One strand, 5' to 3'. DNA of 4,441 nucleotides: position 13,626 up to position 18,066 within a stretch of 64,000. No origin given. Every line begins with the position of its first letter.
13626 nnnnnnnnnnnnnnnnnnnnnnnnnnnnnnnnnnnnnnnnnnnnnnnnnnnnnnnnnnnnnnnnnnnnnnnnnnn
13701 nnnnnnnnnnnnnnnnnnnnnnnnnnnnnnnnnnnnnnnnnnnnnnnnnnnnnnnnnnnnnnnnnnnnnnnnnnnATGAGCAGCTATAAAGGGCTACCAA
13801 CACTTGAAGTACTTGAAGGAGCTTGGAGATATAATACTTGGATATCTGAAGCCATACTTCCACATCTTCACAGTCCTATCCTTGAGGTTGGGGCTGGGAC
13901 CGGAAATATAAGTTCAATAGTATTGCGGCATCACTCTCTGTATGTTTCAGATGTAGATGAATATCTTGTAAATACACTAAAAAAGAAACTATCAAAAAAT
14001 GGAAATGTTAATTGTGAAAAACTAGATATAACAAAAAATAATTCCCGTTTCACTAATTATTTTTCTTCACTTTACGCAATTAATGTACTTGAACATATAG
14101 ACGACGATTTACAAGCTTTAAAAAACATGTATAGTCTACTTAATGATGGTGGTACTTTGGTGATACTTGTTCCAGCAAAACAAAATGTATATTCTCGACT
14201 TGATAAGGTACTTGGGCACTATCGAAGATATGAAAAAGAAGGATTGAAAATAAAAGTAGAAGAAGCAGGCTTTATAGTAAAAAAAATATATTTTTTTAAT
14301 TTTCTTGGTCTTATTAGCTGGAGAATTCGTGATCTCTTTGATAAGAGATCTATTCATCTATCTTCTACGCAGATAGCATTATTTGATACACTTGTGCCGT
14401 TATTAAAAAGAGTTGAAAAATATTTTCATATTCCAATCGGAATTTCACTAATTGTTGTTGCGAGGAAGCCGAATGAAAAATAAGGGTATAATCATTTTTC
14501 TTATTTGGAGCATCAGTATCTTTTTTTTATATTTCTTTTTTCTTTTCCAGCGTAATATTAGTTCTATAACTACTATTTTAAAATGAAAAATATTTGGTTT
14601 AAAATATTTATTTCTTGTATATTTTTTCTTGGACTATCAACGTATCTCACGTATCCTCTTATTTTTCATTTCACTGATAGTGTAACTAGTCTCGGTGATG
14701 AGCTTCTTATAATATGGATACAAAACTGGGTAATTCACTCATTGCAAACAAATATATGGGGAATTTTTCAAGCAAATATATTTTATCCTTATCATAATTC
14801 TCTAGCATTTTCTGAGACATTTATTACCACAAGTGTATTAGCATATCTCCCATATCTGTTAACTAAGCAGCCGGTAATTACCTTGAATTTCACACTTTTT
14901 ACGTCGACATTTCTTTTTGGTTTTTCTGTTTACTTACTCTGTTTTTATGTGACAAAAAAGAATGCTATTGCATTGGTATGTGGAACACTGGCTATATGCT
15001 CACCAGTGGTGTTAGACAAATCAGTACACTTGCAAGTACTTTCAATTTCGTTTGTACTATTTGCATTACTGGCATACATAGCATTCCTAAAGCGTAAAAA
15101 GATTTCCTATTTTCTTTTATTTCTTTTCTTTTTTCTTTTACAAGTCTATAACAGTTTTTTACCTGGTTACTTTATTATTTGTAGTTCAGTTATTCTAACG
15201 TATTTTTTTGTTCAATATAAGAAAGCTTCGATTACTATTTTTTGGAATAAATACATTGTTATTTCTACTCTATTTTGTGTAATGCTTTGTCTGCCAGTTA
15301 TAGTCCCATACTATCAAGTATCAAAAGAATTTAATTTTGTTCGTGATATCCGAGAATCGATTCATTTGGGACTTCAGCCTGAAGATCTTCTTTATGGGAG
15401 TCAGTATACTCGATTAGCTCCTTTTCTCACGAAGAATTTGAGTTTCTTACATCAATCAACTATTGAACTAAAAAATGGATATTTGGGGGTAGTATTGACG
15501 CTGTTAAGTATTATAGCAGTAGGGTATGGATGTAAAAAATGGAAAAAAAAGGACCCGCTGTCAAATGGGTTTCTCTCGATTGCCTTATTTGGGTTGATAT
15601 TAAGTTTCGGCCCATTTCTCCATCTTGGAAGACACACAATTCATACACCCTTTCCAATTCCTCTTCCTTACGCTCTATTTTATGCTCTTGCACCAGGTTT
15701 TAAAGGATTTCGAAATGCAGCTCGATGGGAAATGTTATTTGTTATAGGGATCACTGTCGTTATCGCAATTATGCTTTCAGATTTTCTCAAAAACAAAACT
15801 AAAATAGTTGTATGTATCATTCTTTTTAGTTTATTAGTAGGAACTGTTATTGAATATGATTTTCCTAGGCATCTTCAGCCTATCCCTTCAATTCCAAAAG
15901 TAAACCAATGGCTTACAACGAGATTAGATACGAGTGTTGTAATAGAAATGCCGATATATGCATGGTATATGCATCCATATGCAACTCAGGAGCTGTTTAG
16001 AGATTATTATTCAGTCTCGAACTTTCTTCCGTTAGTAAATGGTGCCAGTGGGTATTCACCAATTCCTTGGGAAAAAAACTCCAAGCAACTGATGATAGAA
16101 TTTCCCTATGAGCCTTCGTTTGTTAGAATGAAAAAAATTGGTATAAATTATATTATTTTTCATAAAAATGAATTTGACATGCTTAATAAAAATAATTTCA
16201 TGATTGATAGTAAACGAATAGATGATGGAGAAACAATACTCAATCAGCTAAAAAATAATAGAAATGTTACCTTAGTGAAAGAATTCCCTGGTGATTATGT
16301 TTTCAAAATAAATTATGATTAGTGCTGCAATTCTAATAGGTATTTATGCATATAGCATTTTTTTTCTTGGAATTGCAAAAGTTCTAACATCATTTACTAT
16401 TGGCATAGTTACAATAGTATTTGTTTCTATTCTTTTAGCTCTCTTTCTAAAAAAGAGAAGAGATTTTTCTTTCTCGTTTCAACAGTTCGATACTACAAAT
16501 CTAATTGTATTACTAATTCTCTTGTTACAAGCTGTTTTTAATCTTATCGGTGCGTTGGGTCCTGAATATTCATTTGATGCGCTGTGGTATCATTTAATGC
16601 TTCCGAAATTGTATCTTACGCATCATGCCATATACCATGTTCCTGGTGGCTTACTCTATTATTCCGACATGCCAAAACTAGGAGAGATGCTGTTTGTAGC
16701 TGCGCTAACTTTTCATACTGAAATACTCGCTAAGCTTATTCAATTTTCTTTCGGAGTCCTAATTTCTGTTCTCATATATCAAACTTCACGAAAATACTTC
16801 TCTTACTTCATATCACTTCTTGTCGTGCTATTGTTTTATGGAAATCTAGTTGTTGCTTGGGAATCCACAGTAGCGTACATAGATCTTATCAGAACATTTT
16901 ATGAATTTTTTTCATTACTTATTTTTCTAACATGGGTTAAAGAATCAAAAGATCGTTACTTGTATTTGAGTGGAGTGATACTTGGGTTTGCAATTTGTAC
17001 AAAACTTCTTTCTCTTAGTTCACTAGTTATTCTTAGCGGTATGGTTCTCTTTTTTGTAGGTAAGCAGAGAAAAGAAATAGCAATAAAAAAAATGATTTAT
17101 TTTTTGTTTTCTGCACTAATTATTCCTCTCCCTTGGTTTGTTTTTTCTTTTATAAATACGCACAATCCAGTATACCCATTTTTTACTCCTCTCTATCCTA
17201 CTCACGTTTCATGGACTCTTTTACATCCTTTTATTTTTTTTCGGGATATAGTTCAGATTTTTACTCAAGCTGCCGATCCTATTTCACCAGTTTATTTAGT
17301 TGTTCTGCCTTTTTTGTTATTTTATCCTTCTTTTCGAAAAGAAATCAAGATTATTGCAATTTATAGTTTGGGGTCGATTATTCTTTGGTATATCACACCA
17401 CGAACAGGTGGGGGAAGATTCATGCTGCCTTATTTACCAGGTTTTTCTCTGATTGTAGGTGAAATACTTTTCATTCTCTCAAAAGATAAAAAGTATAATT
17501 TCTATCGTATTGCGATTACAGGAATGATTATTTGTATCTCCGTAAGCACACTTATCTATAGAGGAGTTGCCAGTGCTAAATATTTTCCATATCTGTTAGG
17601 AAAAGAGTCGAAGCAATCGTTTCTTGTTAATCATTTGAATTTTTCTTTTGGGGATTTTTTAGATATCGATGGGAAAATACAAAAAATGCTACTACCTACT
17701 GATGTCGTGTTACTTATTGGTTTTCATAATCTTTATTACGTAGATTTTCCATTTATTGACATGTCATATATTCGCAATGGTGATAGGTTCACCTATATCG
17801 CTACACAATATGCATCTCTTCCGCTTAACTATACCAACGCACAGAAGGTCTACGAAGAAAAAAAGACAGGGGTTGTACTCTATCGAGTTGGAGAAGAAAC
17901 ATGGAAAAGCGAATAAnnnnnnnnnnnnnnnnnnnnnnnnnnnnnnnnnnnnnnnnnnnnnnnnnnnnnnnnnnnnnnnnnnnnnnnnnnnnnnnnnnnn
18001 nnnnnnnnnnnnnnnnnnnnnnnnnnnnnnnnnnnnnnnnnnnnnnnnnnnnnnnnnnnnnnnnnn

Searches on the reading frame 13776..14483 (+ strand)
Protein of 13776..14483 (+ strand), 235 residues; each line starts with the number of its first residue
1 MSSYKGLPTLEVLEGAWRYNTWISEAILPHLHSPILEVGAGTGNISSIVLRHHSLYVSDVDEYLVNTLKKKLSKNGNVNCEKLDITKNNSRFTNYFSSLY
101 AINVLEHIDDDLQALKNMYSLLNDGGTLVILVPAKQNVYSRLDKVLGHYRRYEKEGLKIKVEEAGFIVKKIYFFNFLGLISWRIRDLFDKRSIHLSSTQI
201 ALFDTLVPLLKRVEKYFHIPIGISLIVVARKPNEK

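Call 6: search_protein_families(library=pfam, proteins=[window:13776-14483:+], max_evalue=0.01)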
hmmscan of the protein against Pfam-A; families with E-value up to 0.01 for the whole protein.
window:13776-14483:+ (235 aa): 9 families
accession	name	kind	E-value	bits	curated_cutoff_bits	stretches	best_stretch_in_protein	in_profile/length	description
PF08242.18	Methyltransf_12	-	2.6e-13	50.9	30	1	36-128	1-98/98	Methyltransferase domain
PF08241.18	Methyltransf_11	-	2.1e-10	41.5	21.2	1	36-130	1-95/95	Methyltransferase domain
PF13649.12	Methyltransf_25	-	4e-10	40.7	27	1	35-126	1-97/97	Methyltransferase domain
PF13489.12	Methyltransf_23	-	5.2e-10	39.7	27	1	32-161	23-154/164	Methyltransferase domain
PF13847.12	Methyltransf_31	-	1.2e-05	25.5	27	1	33-134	5-113/145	Methyltransferase domain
PF01209.24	Ubie_methyltran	-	3.4e-05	23.8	20.1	1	28-137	44-158/233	ubiE/COQ5 methyltransferase family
PF05175.20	MTS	-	0.0001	22.5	23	1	30-155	26-163/170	Methyltransferase small domain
PF05219.18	DREV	-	0.00031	20.4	26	1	34-131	97-188/265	DREV methyltransferase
PF00398.26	RrnaAD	-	0.0012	18.4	24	1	33-87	32-87/263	Ribosomal RNA adenine dimethylase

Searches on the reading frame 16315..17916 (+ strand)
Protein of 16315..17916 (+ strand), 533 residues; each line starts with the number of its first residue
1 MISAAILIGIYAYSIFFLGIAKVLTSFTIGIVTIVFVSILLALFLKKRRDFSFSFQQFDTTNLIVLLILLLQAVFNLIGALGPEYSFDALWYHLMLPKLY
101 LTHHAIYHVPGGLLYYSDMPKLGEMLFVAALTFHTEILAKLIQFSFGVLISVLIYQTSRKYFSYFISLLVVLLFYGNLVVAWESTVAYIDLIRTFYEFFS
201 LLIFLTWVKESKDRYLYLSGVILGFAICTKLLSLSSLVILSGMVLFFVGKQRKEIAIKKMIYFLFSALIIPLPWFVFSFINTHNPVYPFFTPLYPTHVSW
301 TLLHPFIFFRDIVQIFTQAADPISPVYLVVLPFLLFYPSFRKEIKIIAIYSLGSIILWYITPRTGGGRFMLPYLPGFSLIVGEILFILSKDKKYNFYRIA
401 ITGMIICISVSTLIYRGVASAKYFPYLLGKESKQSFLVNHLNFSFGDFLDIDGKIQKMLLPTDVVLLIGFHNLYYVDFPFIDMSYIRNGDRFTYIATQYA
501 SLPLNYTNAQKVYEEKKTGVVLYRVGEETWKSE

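Call 18: search_protein_families(library=pfam, proteins=[window:16315-17916:+], max_evalue=0.001)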
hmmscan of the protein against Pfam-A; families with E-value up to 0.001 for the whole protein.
window:16315-17916:+ (533 aa): 1 family
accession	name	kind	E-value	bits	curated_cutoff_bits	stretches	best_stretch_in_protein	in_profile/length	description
PF13231.12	PMT_2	-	2.1e-06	28.5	26.1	1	128-273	13-156/160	Dolichyl-phosphate-mannose-protein mannosyltransferase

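Call 64: search_protein_families(library=ncbifam, proteins=[window:16315-17916:+], max_evalue=0.001)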
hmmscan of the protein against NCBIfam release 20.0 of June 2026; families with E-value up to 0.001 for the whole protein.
window:16315-17916:+ (533 aa): 0 families
